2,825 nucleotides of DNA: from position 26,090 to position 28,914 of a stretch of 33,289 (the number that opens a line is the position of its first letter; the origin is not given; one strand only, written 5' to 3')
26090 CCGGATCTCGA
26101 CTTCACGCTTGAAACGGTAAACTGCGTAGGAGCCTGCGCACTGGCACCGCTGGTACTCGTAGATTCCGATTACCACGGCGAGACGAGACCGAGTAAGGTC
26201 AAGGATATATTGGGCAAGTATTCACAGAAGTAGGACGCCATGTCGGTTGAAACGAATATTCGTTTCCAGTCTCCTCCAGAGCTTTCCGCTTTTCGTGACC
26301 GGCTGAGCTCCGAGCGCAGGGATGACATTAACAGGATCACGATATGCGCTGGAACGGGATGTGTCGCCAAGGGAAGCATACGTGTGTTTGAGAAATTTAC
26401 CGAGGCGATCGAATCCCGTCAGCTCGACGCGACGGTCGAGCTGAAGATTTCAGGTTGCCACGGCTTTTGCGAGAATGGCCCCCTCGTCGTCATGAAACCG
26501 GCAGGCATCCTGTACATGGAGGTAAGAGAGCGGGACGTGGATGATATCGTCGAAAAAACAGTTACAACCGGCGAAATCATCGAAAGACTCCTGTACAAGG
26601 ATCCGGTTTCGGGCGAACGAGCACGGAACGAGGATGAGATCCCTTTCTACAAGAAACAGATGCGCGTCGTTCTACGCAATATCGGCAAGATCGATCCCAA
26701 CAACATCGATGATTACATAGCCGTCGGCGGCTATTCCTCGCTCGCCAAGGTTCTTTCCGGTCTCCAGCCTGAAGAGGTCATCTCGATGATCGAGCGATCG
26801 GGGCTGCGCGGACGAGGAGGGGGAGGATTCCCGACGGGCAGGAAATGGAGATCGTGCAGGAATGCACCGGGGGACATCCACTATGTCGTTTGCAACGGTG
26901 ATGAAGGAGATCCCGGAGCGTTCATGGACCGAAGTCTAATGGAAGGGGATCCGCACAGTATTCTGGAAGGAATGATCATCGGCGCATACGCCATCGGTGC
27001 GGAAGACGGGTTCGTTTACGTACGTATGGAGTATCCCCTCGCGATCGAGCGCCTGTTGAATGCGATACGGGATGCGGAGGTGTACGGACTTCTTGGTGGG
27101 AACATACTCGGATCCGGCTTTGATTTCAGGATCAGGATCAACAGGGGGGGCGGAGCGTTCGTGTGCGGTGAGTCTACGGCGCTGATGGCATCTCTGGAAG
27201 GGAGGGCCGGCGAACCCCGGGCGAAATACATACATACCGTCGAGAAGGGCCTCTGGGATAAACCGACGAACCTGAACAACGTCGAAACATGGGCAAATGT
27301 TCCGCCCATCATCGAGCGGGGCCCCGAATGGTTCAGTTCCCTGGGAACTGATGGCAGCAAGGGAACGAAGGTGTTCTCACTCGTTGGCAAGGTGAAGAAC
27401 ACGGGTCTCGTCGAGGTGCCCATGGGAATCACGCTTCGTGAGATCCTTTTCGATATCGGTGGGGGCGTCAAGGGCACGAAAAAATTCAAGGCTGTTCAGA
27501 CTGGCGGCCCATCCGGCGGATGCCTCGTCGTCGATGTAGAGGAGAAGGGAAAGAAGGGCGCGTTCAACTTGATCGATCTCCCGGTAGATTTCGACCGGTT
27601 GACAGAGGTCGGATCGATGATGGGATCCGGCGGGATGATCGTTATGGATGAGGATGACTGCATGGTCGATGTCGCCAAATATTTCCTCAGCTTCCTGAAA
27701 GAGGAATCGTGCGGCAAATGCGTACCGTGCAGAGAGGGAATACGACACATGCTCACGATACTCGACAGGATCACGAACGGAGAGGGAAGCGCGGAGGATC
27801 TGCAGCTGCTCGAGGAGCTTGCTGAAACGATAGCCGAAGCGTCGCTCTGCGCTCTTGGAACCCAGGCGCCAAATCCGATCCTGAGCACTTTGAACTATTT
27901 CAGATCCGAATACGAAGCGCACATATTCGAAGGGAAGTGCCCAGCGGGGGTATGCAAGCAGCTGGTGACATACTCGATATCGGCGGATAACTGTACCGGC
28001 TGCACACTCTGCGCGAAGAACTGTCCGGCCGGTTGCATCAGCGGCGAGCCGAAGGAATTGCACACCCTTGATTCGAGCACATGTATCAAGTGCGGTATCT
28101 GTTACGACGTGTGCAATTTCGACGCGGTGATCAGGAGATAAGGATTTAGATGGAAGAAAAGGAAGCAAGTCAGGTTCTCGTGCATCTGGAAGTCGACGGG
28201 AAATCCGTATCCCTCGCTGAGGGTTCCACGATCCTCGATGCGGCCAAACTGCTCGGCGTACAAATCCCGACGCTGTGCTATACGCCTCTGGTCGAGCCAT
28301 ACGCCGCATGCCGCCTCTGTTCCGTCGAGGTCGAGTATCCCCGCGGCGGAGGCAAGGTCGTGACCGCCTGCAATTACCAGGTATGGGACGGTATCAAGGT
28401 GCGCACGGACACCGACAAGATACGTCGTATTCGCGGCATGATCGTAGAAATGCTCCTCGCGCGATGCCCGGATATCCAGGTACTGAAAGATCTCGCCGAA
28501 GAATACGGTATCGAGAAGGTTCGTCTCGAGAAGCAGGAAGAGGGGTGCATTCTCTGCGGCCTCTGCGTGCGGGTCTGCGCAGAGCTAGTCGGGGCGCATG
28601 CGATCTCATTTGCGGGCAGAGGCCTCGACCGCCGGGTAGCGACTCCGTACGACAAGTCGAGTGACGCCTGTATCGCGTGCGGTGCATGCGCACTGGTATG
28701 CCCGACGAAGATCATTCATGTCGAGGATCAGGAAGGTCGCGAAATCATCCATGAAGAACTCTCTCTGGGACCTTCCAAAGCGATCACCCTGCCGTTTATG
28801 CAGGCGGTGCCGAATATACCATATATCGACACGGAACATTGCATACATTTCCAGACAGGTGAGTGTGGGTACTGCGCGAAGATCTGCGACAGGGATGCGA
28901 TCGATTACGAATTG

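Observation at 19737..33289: A 13-gene co-directional locus combining two HdrCBA sets, an NADH module and an MvhDGA [NiFe] hydrogenase in a bacterium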

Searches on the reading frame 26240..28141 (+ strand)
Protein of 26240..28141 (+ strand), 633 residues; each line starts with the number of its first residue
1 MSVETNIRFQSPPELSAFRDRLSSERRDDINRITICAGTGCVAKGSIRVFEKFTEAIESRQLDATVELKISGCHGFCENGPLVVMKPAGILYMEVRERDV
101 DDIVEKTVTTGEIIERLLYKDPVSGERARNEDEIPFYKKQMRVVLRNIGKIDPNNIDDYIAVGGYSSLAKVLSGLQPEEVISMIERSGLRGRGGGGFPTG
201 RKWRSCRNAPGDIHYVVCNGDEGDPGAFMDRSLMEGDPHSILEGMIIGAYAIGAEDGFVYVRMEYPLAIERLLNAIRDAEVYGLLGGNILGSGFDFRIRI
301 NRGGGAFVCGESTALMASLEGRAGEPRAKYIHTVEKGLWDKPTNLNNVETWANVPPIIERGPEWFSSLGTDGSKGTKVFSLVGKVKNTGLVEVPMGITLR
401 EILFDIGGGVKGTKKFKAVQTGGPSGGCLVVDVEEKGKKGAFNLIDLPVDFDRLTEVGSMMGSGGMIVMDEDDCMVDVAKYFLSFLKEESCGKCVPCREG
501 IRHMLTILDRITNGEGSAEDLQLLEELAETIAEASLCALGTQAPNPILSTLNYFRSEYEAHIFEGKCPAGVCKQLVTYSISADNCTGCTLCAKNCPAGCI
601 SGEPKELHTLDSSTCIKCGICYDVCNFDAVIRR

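Call 3: search_protein_families(library=pfam, proteins=[window:26240-28141:+])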
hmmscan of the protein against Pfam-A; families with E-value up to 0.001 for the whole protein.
window:26240-28141:+ (633 aa): 12 families
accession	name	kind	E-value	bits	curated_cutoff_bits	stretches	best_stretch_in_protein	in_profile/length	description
PF01512.22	Complex1_51K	-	1.5e-43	148.8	31.2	1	184-355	1-149/150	Nuo51 FMN-binding domain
PF10589.14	NADH_4Fe-4S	-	5.6e-34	116.3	23.5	1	477-561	1-85/85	NADH-ubiquinone oxidoreductase-F iron-sulfur binding region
PF14697.11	Fer4_21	-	7.6e-07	29.6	35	1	580-628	3-54/59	4Fe-4S dicluster domain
PF01257.25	2Fe-2S_thioredx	-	8.9e-07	29.3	24.8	1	31-106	66-143/145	Thioredoxin-like [2Fe-2S] ferredoxin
PF00037.32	Fer4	-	2.9e-06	27.3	21.1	2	579-601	2-24/24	4Fe-4S binding domain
PF12838.12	Fer4_7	-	1.7e-05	25.6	27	1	584-629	1-52/52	4Fe-4S dicluster domain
PF13187.11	Fer4_9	-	1.7e-05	25.2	27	1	584-628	1-50/52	4Fe-4S dicluster domain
PF12797.12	Fer4_2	-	2.4e-05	24.5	24.5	0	580-597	5-22/22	4Fe-4S binding domain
PF22461.2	SLBB_2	-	6.5e-05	23.4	27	1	378-426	2-50/79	SLBB domain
PF10531.15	SLBB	-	0.00013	22.1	27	1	379-427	2-53/55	SLBB domain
PF12837.12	Fer4_6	-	0.0002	21.6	25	1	580-600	4-24/24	4Fe-4S binding domain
PF13237.11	Fer4_10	-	0.00026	21.3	25.5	1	579-625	3-52/53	4Fe-4S dicluster domain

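Call 9: search_protein_families(library=ncbifam, proteins=[window:26240-28141:+])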
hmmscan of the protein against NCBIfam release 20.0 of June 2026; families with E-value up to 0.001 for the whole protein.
window:26240-28141:+ (633 aa): 31 families (the best 25 are shown)
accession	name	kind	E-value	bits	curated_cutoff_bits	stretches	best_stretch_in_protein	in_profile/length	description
TIGR01959.1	nuoF_fam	equivalog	2.9e-138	460.7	558.65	1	145-562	3-410/410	NADH-quinone oxidoreductase subunit NuoF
NF008436.0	PRK11278.1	equivalog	7.2e-108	361.3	749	1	152-564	23-428/448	NADH-quinone oxidoreductase subunit NuoF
NF010120.0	PRK13596.1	equivalog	1e-104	350.5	389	1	144-564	8-419/433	NADH-quinone oxidoreductase subunit NuoF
NF041612.1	fdxn_Clost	equivalog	8.6e-18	64.8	150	1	40-118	23-101/102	2Fe-2S ferredoxin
NF041613.1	fdxn_Azotob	equivalog_domain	9.4e-11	41.9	195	1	40-114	23-97/107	2Fe-2S ferredoxin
TIGR01945.1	rnfC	subfamily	2.8e-10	39.3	245.95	1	172-280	116-222/435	RnfABCDGE type electron transport complex subunit C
TIGR01944.1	rnfB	subfamily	1.1e-09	38.2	68.7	1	577-630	107-160/190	RnfABCDGE type electron transport complex subunit B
NF003454.1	PRK05035.1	equivalog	1.8e-09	36.6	345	1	173-278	119-221/556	electron transport complex subunit RsxC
NF058577.1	FdxA_fam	equivalog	1.4e-08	34.7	65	1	577-629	2-52/52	4Fe-4S ferredoxin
TIGR04481.1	PR_assoc_PrdC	equivalog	5.8e-08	32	490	1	177-278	73-170/425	proline reductase-associated electron transfer protein PrdC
TIGR02179.1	PorD_KorD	subfamily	4.5e-07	29.9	60.05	1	580-630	22-72/78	2-oxoacid:acceptor oxidoreductase, delta subunit, pyruvate/2-ketoisovalerate family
NF003475.0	PRK05113.1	equivalog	5.9e-07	29.5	203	1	579-629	109-159/190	electron transport complex subunit RsxB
NF006446.0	PRK08764.1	equivalog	7.5e-07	29.1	220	1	576-630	80-133/139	Rnf electron transport complex subunit RnfB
NF005415.0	PRK06991.1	equivalog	1.1e-06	28.6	281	1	578-630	80-132/284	electron transport complex subunit RsxB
NF043039.1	HgcAB_like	equivalog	1.6e-06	28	285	1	574-630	291-349/350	HgcAB-like fusion protein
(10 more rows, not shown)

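Call 51: search_solved_structures(query=window:26240-28141:+, show_alignments=1, max_evalue=1e-20)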
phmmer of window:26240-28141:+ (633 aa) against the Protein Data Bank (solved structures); distinct sequences matched with E-value up to 1e-20: 63 (the best 60 are shown).
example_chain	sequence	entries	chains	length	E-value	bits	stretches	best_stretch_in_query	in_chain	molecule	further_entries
9mqx_B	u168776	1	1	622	2e-236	789.6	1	9-630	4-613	NADH:ubiquinone oxidoreductase, NADH-binding (51 kD) subunit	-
7t2r_B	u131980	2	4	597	5.9e-229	764.9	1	33-630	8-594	NiFe hydrogenase subunit B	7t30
8a6t_B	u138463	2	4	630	6.6e-225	751.5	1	7-630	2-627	Electron bifurcating hydrogenase subunit HydB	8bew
7q4v_B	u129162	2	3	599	7.6e-215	718.3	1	32-630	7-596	Iron hydrogenase HydB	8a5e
9n5u_B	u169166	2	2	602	7.4e-209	698.5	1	31-630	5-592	NfnB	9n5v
9bov_B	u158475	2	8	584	4.8e-203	679.3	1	34-630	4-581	NADH dehydrogenase (Quinone)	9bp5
7p5h_B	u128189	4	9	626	6.9e-201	672.2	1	9-630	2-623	Fe-hydrogenase, subunit beta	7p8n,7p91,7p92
8oh5_B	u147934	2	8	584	2e-194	650.8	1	35-630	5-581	NAD-reducing hydrogenase subunit HoxF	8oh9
7q4w_B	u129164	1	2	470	4.9e-185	619.8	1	155-630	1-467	Iron hydrogenase HydB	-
6vw7_B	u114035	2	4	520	5.2e-112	378.6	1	131-558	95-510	NAD-dependent formate dehydrogenase beta subunit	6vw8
2fug_1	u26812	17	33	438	6.6e-109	368.3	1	142-561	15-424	NADH-quinone oxidoreductase chain 1 | NADH-QUINONE OXIDOREDUCTASE SUBUNIT 1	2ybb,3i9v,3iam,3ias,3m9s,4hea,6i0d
6hl2_B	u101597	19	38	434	2e-105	356.8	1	140-561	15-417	NADH-quinone oxidoreductase subunit F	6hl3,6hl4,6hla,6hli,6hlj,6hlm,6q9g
7q5y_C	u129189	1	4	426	2.1e-105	356.8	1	140-561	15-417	NADH-quinone oxidoreductase subunit F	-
6q9c_B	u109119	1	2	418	2.9e-105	356.3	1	140-560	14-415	NADH-quinone oxidoreductase subunit F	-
6r7p_B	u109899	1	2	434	5.3e-105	355.4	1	140-561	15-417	NADH-quinone oxidoreductase subunit F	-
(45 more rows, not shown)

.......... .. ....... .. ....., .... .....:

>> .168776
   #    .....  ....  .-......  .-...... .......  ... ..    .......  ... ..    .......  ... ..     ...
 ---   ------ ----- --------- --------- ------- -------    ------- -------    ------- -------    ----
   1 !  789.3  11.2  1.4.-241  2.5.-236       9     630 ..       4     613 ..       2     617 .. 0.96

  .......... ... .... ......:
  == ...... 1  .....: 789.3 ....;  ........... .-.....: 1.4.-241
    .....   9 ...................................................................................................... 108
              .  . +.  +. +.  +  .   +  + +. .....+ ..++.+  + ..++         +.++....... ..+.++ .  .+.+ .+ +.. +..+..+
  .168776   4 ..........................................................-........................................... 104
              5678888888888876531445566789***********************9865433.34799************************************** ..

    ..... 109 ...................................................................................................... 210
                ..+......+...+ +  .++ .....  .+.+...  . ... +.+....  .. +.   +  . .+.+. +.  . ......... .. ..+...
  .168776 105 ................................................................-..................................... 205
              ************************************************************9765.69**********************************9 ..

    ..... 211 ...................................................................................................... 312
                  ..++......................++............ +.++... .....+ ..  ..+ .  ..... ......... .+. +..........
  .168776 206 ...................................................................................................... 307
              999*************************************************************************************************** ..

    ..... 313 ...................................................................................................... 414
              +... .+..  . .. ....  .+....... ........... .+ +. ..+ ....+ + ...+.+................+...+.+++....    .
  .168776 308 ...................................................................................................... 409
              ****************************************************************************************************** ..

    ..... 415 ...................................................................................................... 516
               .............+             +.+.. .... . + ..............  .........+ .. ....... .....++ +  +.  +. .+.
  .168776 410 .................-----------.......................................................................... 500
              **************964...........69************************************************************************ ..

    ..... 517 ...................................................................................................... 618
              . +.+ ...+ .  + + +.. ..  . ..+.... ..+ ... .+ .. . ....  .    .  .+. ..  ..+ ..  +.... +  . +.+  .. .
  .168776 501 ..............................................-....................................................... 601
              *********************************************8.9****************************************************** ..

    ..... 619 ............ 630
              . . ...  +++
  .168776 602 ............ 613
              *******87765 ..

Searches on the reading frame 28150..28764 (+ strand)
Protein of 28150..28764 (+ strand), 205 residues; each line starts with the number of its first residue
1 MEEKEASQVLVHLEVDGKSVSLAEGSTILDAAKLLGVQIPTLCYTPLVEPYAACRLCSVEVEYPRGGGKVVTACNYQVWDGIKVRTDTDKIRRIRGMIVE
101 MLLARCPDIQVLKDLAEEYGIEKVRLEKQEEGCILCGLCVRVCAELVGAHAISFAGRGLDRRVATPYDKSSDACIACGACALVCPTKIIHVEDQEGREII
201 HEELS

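Call 40: find_related_loci(query=A1, collection=metagenome_contigs, flank=10000)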
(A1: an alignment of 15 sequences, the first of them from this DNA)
Query A1 (205 aa) in metagenome_contigs; peptide patterns used: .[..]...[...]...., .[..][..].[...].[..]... (x = any residue, [..] = any of these).
600 stretches matched a pattern (row limit reached: there are more); 346 encode a relative of the query (tblastn E <= 1e-3); the best 80 are kept; 80 distinct loci.
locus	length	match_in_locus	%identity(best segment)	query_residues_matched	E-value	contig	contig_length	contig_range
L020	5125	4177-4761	52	2-193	4e-64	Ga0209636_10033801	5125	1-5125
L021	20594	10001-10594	52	8-204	2e-63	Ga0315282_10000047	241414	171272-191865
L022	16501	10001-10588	51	10-204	1e-62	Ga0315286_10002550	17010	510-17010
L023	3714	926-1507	50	11-205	2e-62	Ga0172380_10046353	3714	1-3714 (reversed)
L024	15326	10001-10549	53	11-194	3e-62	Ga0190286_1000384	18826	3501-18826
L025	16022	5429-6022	49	8-204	1e-61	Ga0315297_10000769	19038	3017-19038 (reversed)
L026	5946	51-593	52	11-192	3e-61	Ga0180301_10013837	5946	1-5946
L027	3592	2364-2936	51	3-193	6e-61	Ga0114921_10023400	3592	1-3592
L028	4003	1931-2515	50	11-205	4e-61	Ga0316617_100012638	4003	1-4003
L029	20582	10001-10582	50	10-197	3e-60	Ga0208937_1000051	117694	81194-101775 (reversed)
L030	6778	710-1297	48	10-193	4e-60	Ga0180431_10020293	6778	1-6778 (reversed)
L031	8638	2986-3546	51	11-193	1e-59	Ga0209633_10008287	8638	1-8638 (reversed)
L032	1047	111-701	46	10-204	2e-63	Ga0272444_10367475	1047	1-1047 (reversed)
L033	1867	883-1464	51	11-200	5e-60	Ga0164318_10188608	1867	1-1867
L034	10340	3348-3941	50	11-191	2e-58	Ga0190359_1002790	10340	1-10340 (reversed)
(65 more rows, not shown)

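Call 98: search_protein_families(library=pfam, max_evalue=0.00001, proteins=[L021:14707-16686:+, L021:16683-18053:+, L021:17879-18457:+, L021:18469-19638:+, L021:19635-20129:+, L021:11-910:+, L021:3408-4352:+, L021:4349-5674:+, L021:5808-6740:+, L021:6748-7296:+])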
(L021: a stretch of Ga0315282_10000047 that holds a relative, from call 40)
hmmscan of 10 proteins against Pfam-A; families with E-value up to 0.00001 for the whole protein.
L021:14707-16686:+ (659 aa): 7 families
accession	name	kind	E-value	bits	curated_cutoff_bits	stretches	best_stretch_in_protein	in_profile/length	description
PF17202.10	sCache_3_3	-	3.8e-33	114.5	28.8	1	213-325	3-105/107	Single cache domain 3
PF02518.31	HATPase_c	-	1.8e-25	90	26.4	1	547-655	2-110/111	Histidine kinase-, DNA gyrase B-, and HSP90-like ATPase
PF17201.10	Cache_3-Cache_2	-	5.7e-25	88.7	27.7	1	206-333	71-200/299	Cache 3/Cache 2 fusion domain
PF00672.30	HAMP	-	4.2e-18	65.9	25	1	351-400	4-53/53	HAMP domain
PF00512.31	HisKA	-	2.2e-13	50.5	26.9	1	440-502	3-64/66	His Kinase A (phospho-acceptor) domain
PF17203.10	sCache_3_2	-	2.6e-10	41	28.4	0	223-318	40-129/140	Single cache domain 3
PF14827.12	dCache_3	-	4.9e-07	30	25.7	0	42-219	3-147/239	Double sensory domain of two-component sensor kinase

L021:16683-18053:+ (456 aa): 6 families
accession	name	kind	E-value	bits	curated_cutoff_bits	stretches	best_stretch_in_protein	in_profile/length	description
PF00158.32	Sigma54_activat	-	1.1e-56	191.5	20.2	1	146-311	2-167/168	Sigma-54 interaction domain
PF00072.30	Response_reg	-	5.4e-30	104.2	30.2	1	7-114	1-108/111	Response regulator receiver domain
PF25601.1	AAA_lid_14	-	4.9e-27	94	27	1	317-388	1-72/87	AAA+ ATPase lid domain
PF14532.12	Sigma54_activ_2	-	2.1e-19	70.5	25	1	146-316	1-138/138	Sigma-54 interaction domain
PF02954.25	HTH_8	-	4.5e-14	52.4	22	1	407-448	1-42/42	Bacterial regulatory protein, Fis family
PF13191.12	AAA_16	-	1.7e-06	29.1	32.6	1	144-221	1-85/167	AAA ATPase domain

L021:17879-18457:+ (192 aa): 1 family
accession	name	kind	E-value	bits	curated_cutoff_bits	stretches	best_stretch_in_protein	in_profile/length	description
PF00072.30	Response_reg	-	2.5e-19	69.9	30.2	1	65-186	1-110/111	Response regulator receiver domain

L021:18469-19638:+ (389 aa): 4 families
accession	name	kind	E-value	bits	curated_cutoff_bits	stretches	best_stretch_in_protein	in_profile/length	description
PF02518.31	HATPase_c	-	1.8e-31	109.3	26.4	1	271-382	1-110/111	Histidine kinase-, DNA gyrase B-, and HSP90-like ATPase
PF00072.30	Response_reg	-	2.2e-29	102.3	30.2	1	24-131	1-108/111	Response regulator receiver domain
PF00512.31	HisKA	-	2.9e-11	43.7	26.9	1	159-224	4-66/66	His Kinase A (phospho-acceptor) domain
PF13581.12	HATPase_c_2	-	3.4e-06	27.5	27.4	1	275-364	31-113/127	Histidine kinase-like ATPase domain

L021:19635-20129:+ (164 aa): 1 family
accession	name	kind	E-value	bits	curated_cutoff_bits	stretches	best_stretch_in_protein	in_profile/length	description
PF01750.23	HycI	-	1.8e-06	28.3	23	1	34-150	15-125/130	Hydrogenase maturation protease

L021:11-910:+ (299 aa): 1 family
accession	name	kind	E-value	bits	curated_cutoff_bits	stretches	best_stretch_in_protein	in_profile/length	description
PF01292.26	Ni_hydr_CYTB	-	7e-12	45.9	30.1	1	53-252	1-162/179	Prokaryotic cytochrome b561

L021:3408-4352:+ (314 aa): 2 families
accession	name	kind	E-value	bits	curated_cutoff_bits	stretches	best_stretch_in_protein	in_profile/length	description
PF13581.12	HATPase_c_2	-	3.8e-08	33.8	27.4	1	187-302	10-125/127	Histidine kinase-like ATPase domain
PF02518.31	HATPase_c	-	8.9e-07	29.8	26.4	1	219-307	16-110/111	Histidine kinase-, DNA gyrase B-, and HSP90-like ATPase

L021:4349-5674:+ (441 aa): 8 families
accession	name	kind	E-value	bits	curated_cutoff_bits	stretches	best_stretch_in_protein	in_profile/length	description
PF02906.19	Fe_hyd_lg_C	-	1.9e-25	90.4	22.1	1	74-306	2-244/245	Iron only hydrogenase large subunit, C-terminal domain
PF04060.18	FeS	-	2.8e-14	53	23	1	385-416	1-32/33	Putative Fe-S cluster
PF13237.11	Fer4_10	-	6.1e-09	36.1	25.5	1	8-55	2-53/53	4Fe-4S dicluster domain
PF12837.12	Fer4_6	-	2.6e-08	33.8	25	1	37-59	2-24/24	4Fe-4S binding domain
PF00037.32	Fer4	-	7.7e-08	32.3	21.1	1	38-59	2-23/24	4Fe-4S binding domain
PF12838.12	Fer4_7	-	1.8e-07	31.9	27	1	14-58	1-52/52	4Fe-4S dicluster domain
PF25160.1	LdpA_Fe-S-bd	-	7.1e-07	29.3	27.6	1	21-59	9-43/49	LdpA Fe-S cluster-binding domain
PF13187.11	Fer4_9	-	2.2e-06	28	27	1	15-59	2-52/52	4Fe-4S dicluster domain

L021:5808-6740:+ (310 aa): 1 family
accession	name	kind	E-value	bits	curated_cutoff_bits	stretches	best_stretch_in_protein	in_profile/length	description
PF02811.25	PHP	-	2.1e-07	31.8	26.4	1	75-146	1-75/164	PHP domain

L021:6748-7296:+ (182 aa): 2 families
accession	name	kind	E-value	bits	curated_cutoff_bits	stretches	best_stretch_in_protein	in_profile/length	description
PF02518.31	HATPase_c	-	5e-16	59.6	26.4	1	8-104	10-109/111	Histidine kinase-, DNA gyrase B-, and HSP90-like ATPase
PF13589.12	HATPase_c_3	-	6e-08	33.2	25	1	8-108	7-89/137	Histidine kinase-, DNA gyrase B-, and HSP90-like ATPase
